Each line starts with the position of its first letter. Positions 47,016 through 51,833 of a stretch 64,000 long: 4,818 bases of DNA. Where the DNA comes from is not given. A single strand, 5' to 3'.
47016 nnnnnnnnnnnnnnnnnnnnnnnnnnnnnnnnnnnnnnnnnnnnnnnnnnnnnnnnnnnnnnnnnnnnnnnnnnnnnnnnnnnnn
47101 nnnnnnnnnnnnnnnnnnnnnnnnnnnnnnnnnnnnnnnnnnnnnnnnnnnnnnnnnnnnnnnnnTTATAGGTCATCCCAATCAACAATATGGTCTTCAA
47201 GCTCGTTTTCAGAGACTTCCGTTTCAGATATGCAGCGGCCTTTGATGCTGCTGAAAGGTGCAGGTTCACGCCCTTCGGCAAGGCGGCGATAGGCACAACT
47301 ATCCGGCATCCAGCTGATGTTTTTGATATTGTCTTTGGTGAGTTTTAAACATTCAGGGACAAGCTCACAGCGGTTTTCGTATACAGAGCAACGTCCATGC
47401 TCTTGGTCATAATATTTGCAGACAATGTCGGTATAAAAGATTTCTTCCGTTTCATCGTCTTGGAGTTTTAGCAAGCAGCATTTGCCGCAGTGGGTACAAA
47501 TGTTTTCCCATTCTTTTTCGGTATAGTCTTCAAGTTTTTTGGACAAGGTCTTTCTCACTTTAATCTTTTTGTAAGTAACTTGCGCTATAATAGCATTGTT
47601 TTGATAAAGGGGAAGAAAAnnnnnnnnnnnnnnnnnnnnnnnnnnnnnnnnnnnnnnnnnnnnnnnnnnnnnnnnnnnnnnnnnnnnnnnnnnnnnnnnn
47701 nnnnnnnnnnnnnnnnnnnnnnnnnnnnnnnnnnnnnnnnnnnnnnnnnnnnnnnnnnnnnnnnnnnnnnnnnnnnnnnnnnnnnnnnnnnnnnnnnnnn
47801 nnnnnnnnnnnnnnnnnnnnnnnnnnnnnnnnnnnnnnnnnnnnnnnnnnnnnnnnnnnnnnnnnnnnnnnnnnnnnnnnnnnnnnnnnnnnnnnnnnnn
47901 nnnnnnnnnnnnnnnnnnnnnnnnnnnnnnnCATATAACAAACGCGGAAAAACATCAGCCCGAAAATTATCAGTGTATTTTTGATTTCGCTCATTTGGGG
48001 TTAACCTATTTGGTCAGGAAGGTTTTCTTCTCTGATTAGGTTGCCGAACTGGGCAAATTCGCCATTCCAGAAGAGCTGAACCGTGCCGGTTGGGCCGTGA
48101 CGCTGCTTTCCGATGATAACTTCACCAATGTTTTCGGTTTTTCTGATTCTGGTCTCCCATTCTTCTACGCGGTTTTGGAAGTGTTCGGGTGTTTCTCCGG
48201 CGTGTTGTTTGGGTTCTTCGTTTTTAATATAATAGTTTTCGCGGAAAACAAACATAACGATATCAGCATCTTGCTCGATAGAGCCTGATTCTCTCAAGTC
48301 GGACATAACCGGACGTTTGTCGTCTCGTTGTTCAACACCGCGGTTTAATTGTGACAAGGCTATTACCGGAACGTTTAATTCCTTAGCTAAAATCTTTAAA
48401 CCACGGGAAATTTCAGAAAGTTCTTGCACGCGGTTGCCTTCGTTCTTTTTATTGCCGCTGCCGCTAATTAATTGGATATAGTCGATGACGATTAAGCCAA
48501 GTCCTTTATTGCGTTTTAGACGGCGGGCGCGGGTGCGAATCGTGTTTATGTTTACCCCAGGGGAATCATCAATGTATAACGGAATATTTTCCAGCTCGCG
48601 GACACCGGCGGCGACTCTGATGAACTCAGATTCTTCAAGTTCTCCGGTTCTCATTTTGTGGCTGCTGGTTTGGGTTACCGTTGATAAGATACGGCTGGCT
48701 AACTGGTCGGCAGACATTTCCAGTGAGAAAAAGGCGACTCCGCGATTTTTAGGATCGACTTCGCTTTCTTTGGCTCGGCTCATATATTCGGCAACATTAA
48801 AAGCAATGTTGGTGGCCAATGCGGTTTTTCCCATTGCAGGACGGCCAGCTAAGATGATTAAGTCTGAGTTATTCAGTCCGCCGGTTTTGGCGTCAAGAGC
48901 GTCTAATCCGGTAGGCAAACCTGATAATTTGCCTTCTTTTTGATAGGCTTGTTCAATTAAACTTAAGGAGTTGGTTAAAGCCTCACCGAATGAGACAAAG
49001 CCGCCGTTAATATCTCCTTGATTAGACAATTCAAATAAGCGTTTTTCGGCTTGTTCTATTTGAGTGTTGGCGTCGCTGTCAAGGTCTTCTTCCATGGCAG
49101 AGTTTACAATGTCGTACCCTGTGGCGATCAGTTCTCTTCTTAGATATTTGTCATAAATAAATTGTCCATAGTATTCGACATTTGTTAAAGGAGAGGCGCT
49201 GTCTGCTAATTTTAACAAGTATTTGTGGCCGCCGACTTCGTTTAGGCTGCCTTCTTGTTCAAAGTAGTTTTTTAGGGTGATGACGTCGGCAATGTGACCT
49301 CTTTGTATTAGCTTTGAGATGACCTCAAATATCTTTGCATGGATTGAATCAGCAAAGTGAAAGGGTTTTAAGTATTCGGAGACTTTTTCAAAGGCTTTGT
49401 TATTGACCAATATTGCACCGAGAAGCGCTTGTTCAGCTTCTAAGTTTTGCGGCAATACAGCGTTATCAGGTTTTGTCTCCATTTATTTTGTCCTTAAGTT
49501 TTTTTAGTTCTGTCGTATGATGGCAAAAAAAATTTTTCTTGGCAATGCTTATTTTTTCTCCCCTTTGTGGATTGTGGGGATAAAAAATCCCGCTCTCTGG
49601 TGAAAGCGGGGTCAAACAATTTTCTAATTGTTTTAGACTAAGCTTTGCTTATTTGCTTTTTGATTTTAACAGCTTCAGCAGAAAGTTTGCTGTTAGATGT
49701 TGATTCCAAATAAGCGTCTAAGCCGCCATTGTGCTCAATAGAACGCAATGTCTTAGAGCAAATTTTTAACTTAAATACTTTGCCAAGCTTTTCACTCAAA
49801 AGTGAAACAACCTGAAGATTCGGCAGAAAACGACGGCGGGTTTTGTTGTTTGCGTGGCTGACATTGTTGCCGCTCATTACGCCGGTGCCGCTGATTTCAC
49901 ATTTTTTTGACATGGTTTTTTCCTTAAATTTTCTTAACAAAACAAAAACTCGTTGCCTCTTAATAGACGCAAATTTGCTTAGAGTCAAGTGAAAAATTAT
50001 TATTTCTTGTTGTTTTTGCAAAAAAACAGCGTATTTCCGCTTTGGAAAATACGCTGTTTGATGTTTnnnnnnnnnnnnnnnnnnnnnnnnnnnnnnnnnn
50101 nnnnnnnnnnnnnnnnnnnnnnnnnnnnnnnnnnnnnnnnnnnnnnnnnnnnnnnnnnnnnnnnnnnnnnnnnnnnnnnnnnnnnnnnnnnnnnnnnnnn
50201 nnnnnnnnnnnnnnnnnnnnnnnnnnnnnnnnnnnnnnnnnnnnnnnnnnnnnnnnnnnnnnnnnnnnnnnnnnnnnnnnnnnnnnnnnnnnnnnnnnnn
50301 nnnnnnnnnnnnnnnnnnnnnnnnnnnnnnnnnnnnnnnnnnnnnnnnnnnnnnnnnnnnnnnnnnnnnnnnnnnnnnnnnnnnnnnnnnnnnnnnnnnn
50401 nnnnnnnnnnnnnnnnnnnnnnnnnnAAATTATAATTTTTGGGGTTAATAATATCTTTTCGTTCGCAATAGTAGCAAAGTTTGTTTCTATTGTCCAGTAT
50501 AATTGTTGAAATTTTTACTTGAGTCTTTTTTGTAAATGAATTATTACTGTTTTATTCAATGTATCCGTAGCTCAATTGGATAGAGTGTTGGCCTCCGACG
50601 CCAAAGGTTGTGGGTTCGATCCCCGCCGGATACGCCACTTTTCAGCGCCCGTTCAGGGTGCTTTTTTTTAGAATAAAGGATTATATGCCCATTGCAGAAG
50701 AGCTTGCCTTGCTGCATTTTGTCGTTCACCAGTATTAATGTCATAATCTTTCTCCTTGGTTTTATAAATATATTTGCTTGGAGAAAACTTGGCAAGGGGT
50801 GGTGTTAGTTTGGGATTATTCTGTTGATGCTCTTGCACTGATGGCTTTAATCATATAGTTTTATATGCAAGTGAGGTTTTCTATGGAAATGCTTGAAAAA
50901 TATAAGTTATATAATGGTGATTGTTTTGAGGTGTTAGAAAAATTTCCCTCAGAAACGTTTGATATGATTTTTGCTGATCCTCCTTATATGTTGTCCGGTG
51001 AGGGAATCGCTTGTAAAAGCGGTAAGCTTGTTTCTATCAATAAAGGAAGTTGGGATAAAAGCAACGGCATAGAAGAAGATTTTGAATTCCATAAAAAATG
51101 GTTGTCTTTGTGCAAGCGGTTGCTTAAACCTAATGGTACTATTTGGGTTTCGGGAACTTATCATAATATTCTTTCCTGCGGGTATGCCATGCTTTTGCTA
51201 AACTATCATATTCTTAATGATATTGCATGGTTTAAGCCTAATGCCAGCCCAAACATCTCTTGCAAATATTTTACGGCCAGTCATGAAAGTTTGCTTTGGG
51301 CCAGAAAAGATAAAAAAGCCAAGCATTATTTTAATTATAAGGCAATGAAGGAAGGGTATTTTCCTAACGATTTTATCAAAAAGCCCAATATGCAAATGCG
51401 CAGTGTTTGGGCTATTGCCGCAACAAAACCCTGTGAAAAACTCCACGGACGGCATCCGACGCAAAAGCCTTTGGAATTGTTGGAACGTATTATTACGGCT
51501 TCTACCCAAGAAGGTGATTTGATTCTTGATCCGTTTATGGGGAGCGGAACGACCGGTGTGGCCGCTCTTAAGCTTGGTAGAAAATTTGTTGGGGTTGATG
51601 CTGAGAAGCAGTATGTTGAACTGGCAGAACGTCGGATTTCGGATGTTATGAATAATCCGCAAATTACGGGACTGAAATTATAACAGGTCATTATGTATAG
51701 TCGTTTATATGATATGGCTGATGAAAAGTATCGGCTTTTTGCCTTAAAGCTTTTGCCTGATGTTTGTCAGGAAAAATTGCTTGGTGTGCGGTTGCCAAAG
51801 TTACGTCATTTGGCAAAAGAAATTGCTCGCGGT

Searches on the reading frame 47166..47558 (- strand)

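Call 69: search_protein_families(library=pfam, max_evalue=0.00001, proteins=[window:47166-47558:-])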
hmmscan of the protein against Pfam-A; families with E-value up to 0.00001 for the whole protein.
window:47166-47558:- (130 aa): 1 family
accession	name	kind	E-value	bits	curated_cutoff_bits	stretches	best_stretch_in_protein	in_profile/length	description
PF03692.20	CxxCxxCC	-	1.1e-09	39.2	23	1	21-89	2-85/85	Putative zinc- or iron-chelating domain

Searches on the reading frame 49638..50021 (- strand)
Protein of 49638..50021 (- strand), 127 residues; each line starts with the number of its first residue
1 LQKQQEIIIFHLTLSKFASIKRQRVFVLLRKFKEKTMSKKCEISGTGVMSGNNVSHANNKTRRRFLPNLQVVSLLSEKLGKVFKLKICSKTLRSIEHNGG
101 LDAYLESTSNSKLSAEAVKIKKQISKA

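Call 69: search_protein_families(library=pfam, max_evalue=0.00001, proteins=[window:49638-50021:-])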
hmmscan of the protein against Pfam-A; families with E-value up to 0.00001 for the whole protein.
window:49638-50021:- (127 aa): 1 family
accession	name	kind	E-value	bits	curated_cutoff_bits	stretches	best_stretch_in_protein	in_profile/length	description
PF00830.24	Ribosomal_L28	-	6.5e-25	87.3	27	1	39-97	1-59/60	Ribosomal L28 family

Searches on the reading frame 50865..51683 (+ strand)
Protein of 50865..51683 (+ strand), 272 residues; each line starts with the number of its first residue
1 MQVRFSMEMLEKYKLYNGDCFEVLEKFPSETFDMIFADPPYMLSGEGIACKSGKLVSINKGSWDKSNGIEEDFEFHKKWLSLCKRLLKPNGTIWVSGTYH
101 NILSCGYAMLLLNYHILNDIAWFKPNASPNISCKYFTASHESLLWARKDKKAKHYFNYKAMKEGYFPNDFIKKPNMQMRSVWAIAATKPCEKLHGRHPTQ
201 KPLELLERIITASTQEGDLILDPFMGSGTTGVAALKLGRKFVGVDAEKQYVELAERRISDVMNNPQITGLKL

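Call 69: search_protein_families(library=pfam, max_evalue=0.00001, proteins=[window:50865-51683:+])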
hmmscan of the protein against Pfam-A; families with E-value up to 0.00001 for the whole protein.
window:50865-51683:+ (272 aa): 1 family
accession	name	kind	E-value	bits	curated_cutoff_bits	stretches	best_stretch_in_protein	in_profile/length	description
PF01555.25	N6_N4_Mtase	-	1.6e-62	211.8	26.7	1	33-255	2-220/221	DNA methylase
